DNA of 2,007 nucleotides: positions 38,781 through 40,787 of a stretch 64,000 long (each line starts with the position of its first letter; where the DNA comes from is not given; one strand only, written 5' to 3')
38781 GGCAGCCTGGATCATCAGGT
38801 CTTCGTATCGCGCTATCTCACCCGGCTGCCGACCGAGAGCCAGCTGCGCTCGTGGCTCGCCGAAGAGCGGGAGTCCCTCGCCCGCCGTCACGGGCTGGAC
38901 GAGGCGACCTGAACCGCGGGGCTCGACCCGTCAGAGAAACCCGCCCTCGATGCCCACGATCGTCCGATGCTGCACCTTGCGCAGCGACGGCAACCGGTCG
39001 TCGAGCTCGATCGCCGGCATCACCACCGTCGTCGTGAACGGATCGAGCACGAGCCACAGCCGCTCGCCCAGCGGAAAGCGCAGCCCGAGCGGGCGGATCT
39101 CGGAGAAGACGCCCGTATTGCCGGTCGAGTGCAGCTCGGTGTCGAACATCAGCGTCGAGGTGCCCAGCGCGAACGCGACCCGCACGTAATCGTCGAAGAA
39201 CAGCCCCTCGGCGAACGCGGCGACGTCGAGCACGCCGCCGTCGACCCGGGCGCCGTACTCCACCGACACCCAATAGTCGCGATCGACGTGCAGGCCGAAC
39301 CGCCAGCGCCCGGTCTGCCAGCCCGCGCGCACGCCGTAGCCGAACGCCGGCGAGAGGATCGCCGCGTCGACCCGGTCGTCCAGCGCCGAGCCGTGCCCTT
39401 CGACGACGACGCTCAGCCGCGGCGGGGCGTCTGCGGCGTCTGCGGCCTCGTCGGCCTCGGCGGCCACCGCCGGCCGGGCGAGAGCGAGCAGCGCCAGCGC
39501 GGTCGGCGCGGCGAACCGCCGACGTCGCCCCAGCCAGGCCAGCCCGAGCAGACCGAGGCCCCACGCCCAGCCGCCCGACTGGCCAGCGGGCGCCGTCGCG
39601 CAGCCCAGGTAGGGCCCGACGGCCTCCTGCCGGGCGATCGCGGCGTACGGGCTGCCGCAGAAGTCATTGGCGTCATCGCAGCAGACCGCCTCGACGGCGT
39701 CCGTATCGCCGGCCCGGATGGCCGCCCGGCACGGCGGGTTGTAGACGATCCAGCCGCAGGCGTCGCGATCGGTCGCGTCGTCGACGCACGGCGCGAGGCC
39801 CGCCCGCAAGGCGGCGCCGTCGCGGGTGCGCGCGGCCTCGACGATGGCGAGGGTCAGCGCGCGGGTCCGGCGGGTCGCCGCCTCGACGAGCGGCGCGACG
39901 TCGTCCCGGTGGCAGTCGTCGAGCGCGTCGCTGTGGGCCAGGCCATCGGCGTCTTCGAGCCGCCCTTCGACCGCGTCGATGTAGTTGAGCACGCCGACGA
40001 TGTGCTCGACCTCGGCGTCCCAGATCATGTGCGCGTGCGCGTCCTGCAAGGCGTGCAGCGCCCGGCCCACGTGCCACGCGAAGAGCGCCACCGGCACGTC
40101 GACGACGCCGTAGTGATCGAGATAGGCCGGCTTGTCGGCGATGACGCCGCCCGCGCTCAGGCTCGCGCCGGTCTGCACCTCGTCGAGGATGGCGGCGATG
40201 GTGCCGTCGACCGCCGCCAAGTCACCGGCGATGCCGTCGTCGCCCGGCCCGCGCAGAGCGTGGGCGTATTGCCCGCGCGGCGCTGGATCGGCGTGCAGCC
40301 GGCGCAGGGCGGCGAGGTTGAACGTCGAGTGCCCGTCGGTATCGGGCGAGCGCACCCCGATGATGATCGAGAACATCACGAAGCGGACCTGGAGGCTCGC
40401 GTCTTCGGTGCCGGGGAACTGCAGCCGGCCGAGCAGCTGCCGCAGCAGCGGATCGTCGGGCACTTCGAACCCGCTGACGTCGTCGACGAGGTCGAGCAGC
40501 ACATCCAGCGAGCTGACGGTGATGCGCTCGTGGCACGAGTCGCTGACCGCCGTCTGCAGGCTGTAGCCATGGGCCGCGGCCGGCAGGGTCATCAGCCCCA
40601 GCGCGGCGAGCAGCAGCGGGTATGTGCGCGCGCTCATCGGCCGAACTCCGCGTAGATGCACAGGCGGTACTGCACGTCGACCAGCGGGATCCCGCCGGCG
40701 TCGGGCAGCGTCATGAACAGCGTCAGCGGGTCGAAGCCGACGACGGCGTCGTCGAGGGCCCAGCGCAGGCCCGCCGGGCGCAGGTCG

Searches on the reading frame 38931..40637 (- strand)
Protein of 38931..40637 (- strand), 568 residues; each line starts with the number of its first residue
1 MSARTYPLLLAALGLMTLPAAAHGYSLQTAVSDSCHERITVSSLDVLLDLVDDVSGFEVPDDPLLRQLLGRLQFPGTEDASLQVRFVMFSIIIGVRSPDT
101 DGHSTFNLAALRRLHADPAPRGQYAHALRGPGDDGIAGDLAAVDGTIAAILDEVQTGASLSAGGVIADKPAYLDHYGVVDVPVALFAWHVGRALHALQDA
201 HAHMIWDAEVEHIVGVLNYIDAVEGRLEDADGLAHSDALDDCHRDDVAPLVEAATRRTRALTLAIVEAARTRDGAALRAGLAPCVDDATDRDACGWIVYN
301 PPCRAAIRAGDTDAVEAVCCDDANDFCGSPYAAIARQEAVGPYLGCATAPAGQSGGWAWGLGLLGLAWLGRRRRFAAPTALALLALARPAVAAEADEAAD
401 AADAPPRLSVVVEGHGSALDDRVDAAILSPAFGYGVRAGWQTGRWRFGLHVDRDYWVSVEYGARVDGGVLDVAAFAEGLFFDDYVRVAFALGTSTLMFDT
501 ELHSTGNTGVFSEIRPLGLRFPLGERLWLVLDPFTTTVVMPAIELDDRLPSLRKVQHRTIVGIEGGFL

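Call 65: search_protein_families(library=ncbifam, proteins=[window:38931-40637:-], max_evalue=0.001)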
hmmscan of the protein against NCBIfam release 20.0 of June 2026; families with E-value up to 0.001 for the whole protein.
window:38931-40637:- (568 aa): 1 family
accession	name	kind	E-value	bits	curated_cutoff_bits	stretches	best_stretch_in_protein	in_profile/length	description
TIGR03901.2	MYXO-CTERM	domain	0.00014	22.2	20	1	345-374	5-33/34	MYXO-CTERM sorting domain-containing protein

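Call 75: search_protein_families(library=pfam, proteins=[window:38931-40637:-], max_evalue=0.001)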
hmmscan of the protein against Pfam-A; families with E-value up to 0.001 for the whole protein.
window:38931-40637:- (568 aa): 0 families
